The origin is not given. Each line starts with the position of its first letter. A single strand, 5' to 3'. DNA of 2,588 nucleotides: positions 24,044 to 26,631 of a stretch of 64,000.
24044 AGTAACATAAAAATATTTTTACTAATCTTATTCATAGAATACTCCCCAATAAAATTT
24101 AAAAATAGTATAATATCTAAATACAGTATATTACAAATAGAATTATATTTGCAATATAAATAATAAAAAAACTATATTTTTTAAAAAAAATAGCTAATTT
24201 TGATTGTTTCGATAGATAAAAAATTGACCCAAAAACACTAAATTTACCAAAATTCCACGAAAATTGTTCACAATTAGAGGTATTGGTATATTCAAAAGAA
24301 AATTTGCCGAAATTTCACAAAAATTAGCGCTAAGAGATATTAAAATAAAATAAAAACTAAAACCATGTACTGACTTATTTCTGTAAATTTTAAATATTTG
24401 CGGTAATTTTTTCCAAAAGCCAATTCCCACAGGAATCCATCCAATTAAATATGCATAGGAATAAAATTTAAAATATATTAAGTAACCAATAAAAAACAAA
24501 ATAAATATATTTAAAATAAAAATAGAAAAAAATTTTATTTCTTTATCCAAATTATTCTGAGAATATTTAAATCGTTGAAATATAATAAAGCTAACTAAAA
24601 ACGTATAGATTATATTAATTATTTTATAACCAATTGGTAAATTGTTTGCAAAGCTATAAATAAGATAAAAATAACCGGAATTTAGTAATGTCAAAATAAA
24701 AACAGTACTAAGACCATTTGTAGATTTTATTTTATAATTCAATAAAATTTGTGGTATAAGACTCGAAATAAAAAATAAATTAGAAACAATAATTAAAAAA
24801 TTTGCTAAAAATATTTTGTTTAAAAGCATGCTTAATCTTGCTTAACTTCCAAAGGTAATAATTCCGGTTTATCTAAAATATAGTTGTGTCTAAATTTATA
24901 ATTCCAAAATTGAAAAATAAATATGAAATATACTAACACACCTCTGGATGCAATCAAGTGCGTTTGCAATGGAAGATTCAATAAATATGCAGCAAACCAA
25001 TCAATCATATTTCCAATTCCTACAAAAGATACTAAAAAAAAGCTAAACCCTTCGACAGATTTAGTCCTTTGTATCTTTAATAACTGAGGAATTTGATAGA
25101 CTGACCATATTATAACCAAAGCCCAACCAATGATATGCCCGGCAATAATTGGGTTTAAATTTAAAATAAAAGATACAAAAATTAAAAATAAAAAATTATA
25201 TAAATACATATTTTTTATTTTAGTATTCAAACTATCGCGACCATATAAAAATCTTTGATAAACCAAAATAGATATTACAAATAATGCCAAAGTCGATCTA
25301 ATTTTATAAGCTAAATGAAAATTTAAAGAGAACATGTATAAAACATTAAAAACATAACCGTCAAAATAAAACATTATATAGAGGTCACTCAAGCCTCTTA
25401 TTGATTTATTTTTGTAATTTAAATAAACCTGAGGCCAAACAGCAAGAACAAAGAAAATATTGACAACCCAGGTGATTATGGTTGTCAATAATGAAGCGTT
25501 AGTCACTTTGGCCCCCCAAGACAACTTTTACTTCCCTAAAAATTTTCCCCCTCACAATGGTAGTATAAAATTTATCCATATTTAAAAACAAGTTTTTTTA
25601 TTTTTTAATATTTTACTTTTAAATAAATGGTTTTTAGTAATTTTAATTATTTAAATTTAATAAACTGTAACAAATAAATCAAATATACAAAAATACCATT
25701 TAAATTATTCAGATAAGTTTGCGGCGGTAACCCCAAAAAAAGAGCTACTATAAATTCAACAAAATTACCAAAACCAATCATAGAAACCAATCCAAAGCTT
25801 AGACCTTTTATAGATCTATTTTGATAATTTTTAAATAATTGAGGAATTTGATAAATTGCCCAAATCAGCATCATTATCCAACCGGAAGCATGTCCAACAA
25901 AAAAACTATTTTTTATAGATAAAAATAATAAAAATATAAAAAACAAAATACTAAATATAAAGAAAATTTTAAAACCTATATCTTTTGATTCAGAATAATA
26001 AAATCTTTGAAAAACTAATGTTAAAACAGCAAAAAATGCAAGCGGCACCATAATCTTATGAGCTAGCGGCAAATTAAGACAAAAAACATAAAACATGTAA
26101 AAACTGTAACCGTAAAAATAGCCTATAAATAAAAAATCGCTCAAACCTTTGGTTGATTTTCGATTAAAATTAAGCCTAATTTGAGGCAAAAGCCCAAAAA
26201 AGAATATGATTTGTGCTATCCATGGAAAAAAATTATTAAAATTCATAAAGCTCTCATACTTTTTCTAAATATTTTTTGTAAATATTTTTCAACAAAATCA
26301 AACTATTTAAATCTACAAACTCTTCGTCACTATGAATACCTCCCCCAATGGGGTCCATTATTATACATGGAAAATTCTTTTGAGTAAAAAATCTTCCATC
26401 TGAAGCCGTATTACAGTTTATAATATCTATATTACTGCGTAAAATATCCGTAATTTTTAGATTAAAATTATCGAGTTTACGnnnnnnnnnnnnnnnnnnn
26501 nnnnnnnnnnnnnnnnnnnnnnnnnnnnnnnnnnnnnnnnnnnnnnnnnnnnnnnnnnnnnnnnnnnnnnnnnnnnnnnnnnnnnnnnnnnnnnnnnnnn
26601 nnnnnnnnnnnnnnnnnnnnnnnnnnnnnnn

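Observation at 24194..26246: Three tandem full-length (7-TM, double PQ-loop) transporters in a bacterium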

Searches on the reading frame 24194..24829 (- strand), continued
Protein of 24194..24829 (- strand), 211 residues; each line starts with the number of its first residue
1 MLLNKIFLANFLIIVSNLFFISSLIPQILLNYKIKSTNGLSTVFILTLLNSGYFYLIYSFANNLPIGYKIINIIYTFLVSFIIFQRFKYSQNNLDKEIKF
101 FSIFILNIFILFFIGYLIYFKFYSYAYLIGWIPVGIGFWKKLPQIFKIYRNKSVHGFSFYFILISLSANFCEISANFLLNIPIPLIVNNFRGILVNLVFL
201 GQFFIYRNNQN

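Call 70: list_cluster_members(proteins=[L013:521-1600:+, L013:3662-5059:+, L015:3024-4439:+, L015:5917-7107:+, L016:4238-5290:+, L016:3156-4106:+, L012:691-1926:+, L012:2356-3897:+, L012:6629-7792:+])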
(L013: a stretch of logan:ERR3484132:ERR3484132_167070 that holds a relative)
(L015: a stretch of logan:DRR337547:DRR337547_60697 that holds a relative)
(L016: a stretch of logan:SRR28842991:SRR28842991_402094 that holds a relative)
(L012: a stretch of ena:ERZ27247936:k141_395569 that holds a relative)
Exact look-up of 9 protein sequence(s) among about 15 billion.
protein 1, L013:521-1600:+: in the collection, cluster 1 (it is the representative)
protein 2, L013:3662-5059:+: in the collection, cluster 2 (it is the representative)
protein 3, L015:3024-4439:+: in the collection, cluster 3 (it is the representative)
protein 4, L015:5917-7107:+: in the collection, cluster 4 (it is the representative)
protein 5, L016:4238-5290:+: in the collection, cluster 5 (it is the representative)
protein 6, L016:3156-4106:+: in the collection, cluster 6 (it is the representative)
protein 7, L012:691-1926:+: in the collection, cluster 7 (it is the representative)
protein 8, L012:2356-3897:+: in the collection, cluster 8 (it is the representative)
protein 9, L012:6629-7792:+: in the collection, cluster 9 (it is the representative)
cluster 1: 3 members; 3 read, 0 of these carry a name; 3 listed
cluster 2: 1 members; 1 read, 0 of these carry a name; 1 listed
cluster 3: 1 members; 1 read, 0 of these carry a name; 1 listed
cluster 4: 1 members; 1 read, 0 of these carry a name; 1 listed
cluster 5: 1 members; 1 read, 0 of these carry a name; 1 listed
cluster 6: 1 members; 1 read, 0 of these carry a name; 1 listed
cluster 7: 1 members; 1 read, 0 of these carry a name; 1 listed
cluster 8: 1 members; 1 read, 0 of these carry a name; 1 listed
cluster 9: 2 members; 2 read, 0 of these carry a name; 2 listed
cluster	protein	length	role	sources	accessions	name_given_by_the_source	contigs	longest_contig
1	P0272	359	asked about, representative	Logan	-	-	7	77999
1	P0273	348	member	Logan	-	-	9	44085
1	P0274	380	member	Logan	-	-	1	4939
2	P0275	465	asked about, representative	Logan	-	-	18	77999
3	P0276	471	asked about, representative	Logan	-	-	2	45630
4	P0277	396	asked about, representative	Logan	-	-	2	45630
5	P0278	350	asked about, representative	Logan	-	-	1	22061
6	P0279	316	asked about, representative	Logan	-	-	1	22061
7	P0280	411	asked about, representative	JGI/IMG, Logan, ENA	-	-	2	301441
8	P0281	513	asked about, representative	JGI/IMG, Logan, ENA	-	-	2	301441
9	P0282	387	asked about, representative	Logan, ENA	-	-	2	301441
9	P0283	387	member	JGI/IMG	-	-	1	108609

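Call 73: search_protein_families(library=ncbifam, proteins=[L008:6004-6654:+], max_evalue=0.1)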
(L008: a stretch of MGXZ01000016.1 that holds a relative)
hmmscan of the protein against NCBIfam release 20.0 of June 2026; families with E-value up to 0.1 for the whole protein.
L008:6004-6654:+ (216 aa): 3 families
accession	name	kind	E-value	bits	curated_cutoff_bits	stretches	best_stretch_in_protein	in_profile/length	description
TIGR00951.1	2A43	subfamily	3.1e-12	46.7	192.35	2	127-173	4-49/233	lysosomal Cystine Transporter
NF037968.1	SemiSWEET_2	subfamily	2.1e-10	40.6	80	2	20-60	10-50/76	SemiSWEET transporter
TIGR00810.1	secG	equivalog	0.0011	19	30.85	1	103-171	5-72/73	preprotein translocase subunit SecG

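Call 78: find_encoding_contigs(protein=P0239, flank=6000, max_places=1)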
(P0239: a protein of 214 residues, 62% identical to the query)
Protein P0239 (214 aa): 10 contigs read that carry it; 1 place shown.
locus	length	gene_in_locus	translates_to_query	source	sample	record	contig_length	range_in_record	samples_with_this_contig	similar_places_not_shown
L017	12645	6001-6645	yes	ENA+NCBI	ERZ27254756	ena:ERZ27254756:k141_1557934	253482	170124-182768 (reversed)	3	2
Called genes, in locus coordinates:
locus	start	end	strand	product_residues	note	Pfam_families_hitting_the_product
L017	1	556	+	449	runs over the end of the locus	PF01225:Mur_ligase, PF08245:Mur_ligase_M, PF02875:Mur_ligase_C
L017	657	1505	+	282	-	PF13714:PEP_mutase, PF00463:ICL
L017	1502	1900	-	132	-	PF04138:GtrA_DPMS_TM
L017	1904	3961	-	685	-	PF09335:VTT_dom, PF01569:PAP2, PF14067:LssY_C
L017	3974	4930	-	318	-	PF16881:LIAS_N, PF04055:Radical_SAM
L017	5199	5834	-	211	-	PF21948:LplA-B_cat, PF03099:BPL_LplA_LipB (weak)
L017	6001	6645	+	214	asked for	PF04193:PQ-loop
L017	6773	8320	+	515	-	-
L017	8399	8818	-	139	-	-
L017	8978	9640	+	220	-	PF13443:HTH_26, PF00717:Peptidase_S24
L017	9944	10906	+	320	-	-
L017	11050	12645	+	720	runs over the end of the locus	PF00672:HAMP, PF02518:HATPase_c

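Call 79: find_encoding_contigs(protein=P0018, flank=6000, max_places=1)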
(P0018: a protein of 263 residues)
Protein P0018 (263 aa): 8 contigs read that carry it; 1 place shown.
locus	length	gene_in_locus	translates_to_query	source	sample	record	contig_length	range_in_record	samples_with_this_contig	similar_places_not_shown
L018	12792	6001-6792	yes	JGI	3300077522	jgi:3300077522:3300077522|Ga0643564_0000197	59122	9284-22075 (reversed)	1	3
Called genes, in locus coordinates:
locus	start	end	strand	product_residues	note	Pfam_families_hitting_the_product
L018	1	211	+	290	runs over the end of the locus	PF03851:UvdE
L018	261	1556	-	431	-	-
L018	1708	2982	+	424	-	PF00266:Aminotran_5, PF00155:Aminotran_1_2, PF01041:DegT_DnrJ_EryC1 (weak), PF01212:Beta_elim_lyase (weak)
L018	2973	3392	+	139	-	PF01592:NifU_N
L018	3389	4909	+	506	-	PF02789:Peptidase_M17_N, PF00883:Peptidase_M17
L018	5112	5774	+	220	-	PF04193:PQ-loop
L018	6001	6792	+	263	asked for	PF04193:PQ-loop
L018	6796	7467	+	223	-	PF04193:PQ-loop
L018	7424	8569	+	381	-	PF09376:NurA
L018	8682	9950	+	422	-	-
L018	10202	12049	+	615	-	PF00005:ABC_tran, PF02463:SMC_N (faint), PF13555:AAA_29 (faint), PF13304:AAA_21 (faint), PF12848:ABC_tran_Xtn, PF00005:ABC_tran, PF16326:ABC_tran_CTD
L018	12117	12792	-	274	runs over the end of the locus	-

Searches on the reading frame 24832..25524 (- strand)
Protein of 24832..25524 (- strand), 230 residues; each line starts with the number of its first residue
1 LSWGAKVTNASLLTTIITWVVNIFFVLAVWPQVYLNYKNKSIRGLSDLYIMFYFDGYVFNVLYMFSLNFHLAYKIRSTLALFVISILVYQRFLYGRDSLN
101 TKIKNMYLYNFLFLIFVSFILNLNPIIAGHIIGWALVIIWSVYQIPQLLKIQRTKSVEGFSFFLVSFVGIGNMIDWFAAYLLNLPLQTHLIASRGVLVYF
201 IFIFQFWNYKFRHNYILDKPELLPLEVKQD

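Call 3: search_protein_families(library=pfam, proteins=[window:24832-25524:-], max_evalue=0.01)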
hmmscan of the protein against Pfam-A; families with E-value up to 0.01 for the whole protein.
window:24832-25524:- (230 aa): 2 families
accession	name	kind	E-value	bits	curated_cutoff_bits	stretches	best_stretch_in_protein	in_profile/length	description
PF04193.19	PQ-loop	-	8.4e-20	70.7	22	2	129-182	2-55/61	PQ loop repeat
PF00810.23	ER_lumen_recept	-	0.006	17.9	25.6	1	41-173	1-134/143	ER lumen protein retaining receptor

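Call 4: search_protein_families(library=ncbifam, proteins=[window:24832-25524:-], max_evalue=0.01)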
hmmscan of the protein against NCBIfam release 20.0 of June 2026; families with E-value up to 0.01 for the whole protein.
window:24832-25524:- (230 aa): 2 families
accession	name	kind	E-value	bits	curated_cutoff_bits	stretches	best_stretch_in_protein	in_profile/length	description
TIGR00951.1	2A43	subfamily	1.9e-08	34.4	192.35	2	127-167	2-41/233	lysosomal Cystine Transporter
NF037968.1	SemiSWEET_2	subfamily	0.0002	21.4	80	0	141-178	9-45/76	SemiSWEET transporter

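Call 60: list_cluster_members(proteins=[P0001, window:24832-25524:-, window:25647-26246:-, P0083, P0157, P0133, P0005, P0006, P0156])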
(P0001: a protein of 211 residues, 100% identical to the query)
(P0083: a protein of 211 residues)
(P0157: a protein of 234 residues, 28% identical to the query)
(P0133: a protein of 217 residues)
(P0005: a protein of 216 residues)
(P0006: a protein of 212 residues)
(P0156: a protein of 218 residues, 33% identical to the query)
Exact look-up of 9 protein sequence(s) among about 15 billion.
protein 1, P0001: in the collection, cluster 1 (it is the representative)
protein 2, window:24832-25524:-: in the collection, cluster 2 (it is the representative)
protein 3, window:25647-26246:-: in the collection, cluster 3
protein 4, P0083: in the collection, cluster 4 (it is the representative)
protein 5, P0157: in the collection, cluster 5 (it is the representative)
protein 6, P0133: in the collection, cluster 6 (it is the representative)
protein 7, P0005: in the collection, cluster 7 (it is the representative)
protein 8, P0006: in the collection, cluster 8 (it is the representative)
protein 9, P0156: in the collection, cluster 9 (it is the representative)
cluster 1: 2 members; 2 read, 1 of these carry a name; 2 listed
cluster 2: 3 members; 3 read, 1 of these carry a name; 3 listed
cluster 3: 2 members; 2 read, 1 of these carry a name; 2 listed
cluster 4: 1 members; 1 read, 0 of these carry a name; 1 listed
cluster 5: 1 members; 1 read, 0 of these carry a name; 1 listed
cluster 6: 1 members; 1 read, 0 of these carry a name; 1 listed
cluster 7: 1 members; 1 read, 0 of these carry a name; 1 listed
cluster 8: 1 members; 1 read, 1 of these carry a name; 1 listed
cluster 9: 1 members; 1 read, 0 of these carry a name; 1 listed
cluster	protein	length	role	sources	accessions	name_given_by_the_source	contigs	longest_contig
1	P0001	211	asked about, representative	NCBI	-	-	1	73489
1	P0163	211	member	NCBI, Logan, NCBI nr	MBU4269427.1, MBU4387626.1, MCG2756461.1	PQ-loop repeat-containing protein [Candidatus Dependentiae bacterium]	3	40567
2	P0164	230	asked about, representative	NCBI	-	-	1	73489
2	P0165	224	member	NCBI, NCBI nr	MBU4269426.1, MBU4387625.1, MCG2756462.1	PQ-loop repeat-containing protein [Candidatus Dependentiae bacterium]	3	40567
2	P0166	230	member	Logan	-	-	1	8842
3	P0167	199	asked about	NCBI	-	-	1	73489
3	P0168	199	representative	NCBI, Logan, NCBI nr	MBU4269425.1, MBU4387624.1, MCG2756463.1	PQ-loop repeat-containing protein [Candidatus Dependentiae bacterium]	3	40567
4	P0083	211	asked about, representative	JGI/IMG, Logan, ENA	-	-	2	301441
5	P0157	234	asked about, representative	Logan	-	-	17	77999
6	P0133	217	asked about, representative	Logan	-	-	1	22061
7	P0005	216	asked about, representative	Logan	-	-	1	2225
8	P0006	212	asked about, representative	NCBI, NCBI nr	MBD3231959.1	hypothetical protein GF322_04870 [Candidatus Dependentiae bacterium] | hypothetical protein [Candidatus Dependentiae bacterium]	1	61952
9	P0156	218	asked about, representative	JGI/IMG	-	-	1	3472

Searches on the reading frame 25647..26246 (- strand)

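Call 3: search_protein_families(library=pfam, proteins=[window:25647-26246:-], max_evalue=0.01)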
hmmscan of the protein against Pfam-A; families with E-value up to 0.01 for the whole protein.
window:25647-26246:- (199 aa): 1 family
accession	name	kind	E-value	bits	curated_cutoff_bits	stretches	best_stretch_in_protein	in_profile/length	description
PF04193.19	PQ-loop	-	3.4e-22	78.4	22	2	4-61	2-59/61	PQ loop repeat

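Call 4: search_protein_families(library=ncbifam, proteins=[window:25647-26246:-], max_evalue=0.01)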
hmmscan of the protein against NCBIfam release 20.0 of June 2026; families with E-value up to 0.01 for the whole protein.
window:25647-26246:- (199 aa): 2 families
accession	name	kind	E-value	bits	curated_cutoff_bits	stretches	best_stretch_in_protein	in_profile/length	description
NF037968.1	SemiSWEET_2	subfamily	2.6e-06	27.5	80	0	13-75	6-69/76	SemiSWEET transporter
TIGR00951.1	2A43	subfamily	6.4e-06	26.1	192.35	1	122-168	7-55/233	lysosomal Cystine Transporter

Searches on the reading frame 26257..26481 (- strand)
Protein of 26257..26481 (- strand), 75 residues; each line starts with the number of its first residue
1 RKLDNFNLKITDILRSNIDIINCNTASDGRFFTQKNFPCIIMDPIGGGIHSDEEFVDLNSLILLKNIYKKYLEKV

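Call 58: search_protein_families(library=pfam, proteins=[window:26257-26481:-], max_evalue=1)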
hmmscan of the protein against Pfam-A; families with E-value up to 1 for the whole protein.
seq(75 aa): 1 family
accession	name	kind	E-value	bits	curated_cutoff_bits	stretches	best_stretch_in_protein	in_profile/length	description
PF01546.33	Peptidase_M20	-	0.00079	19.8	24.6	1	21-73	151-205/206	Peptidase family M20/M25/M40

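Call 72: search_solved_structures(query=window:26257-26481:-, max_evalue=10, show_alignments=2)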
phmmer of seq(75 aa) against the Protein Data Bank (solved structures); distinct sequences matched with E-value up to 10: 5.
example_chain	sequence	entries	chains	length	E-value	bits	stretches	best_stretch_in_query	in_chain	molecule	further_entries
7lgp_A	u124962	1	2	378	0.049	17.1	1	21-74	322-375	Succinyl-diaminopimelate desuccinylase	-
4onw_A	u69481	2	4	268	0.061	16.8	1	21-73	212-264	Succinyl-diaminopimelate desuccinylase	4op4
7t1q_A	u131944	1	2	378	0.16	15.5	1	14-74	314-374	Succinyl-diaminopimelate desuccinylase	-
8f8o_A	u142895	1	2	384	0.16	15.4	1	14-74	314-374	Succinyl-diaminopimelate desuccinylase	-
7xgw_F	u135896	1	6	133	0.29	14.7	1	10-71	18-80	Transcription elongation factor s-II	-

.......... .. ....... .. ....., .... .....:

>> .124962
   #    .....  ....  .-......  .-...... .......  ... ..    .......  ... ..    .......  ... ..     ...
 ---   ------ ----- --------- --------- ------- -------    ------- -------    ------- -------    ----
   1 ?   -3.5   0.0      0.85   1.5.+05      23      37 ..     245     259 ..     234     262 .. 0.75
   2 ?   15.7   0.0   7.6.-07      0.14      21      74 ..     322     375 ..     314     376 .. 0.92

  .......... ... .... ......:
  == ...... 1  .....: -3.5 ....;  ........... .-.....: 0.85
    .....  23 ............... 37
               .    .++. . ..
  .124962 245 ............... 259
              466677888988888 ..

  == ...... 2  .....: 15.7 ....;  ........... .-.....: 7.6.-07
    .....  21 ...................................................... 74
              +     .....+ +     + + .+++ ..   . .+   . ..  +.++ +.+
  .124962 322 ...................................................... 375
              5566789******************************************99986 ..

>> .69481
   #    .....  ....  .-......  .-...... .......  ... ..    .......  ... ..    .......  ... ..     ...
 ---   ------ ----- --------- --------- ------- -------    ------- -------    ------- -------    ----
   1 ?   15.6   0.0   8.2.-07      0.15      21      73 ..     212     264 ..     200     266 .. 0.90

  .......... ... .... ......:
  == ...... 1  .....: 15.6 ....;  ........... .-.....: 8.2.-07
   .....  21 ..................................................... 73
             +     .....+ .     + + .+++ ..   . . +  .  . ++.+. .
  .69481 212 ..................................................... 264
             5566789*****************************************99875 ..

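Call 73: search_protein_families(library=ncbifam, proteins=[window:26257-26481:-], max_evalue=0.1)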
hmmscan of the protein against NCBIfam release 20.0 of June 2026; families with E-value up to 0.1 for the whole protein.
seq(75 aa): 8 families
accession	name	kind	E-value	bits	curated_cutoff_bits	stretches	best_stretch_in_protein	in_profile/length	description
NF006326.0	PRK08554.1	equivalog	3.7e-09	35.9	354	1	6-73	375-442/446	peptidase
NF009557.0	PRK13009.1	equivalog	2.2e-06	27.1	284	1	24-74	323-373/377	succinyl-diaminopimelate desuccinylase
TIGR01246.1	dapE_proteo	equivalog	7e-05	22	361.8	1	4-74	299-369/370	succinyl-diaminopimelate desuccinylase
NF006399.0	PRK08651.1-2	equivalog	7.7e-05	21.9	381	1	21-74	349-403/405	succinyl-diaminopimelate desuccinylase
NF005306.0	PRK06837.1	subfamily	0.00085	18.3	376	1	15-61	360-407/427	ArgE/DapE family deacylase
TIGR01910.1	DapE-ArgE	subfamily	0.0015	17.8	217.6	1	9-62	314-368/373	ArgE/DapE family deacylase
NF005602.0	PRK07338.1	equivalog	0.0034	16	357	1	13-62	336-386/409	hydrolase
NF006400.0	PRK08651.1-3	equivalog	0.01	14.7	374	1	14-74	344-405/410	succinyl-diaminopimelate desuccinylase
